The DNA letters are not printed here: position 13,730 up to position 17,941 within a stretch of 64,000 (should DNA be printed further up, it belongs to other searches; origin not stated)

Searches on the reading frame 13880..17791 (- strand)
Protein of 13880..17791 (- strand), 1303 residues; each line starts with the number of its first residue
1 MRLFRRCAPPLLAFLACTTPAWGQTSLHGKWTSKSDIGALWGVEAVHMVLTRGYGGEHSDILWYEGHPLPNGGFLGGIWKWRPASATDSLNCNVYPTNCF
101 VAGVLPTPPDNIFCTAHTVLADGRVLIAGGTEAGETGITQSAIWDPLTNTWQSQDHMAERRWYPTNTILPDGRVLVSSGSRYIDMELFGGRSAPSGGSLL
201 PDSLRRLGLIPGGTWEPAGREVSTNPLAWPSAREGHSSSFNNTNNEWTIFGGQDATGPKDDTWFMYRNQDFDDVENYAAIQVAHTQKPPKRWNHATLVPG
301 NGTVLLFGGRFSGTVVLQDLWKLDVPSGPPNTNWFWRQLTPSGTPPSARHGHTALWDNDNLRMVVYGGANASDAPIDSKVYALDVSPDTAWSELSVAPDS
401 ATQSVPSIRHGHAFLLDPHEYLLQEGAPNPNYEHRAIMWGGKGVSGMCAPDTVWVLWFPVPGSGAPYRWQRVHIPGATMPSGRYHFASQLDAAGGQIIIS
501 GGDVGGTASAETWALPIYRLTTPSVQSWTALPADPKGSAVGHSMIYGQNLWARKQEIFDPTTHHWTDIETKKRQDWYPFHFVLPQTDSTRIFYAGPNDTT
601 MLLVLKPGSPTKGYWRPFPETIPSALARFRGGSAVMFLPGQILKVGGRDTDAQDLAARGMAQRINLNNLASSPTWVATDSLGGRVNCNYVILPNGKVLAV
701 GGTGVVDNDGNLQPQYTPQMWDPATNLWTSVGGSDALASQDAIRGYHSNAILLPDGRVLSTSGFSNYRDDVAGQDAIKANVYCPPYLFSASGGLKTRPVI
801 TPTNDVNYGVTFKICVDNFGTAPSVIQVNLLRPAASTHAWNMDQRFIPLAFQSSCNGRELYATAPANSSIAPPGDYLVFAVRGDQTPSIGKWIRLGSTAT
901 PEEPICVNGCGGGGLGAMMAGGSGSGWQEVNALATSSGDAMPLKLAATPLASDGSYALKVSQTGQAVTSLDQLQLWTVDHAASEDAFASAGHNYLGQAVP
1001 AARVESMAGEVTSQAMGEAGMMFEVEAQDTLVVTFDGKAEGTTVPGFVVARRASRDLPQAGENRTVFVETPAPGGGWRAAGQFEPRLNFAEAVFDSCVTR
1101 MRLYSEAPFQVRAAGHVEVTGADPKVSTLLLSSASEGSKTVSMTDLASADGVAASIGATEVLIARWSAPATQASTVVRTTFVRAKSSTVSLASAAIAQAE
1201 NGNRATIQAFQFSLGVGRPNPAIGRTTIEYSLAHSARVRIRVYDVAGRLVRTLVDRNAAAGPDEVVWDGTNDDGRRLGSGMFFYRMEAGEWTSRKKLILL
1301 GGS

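Call 60: search_protein_families(library=pfam, proteins=[window:13880-17791:-], max_evalue=0.01)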
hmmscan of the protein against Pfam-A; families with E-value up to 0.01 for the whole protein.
window:13880-17791:- (1303 aa): 11 families
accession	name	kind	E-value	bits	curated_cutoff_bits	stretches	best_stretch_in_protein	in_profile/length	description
PF24681.1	Kelch_KLHDC2_KLHL20_DRC7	-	3.9e-30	105.2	50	3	281-420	41-165/221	KLHDC2/KLHL20/DRC7 Kelch-repeats domain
PF09118.17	GO-like_E_set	-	2.6e-23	82.6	25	1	797-894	1-99/100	Galactose oxidase-like, Early set domain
PF24981.1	Beta-prop_ATRN-LZTR1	-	2.7e-16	60.1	50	1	249-326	3-75/289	Attractin/LZTR1 beta-propeller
PF13964.12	Kelch_6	-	5.2e-12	45.8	25.3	0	114-152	3-41/50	Kelch motif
PF07250.17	Glyoxal_oxid_N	-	1.8e-11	44.2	37.5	1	111-191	66-147/243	Glyoxal oxidase N-terminus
PF13860.13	FlgD_ig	-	5.7e-10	39.5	27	1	1225-1288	11-75/79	FlgD Ig-like domain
PF13415.12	Kelch_3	-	7.6e-09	36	22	1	301-354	1-45/48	Galactose oxidase, central domain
PF13418.12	Kelch_4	-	7.7e-09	35.8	21.6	1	291-346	2-48/49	Galactose oxidase, central domain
PF01344.31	Kelch_1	-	2.4e-06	27.4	20.1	0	694-731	11-42/46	Kelch motif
PF07646.21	Kelch_2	-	3e-05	24.2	21.3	0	161-187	1-26/48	Kelch motif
PF18962.6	Por_Secre_tail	-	0.00051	20.7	27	1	1219-1298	3-74/75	Secretion system C-terminal sorting domain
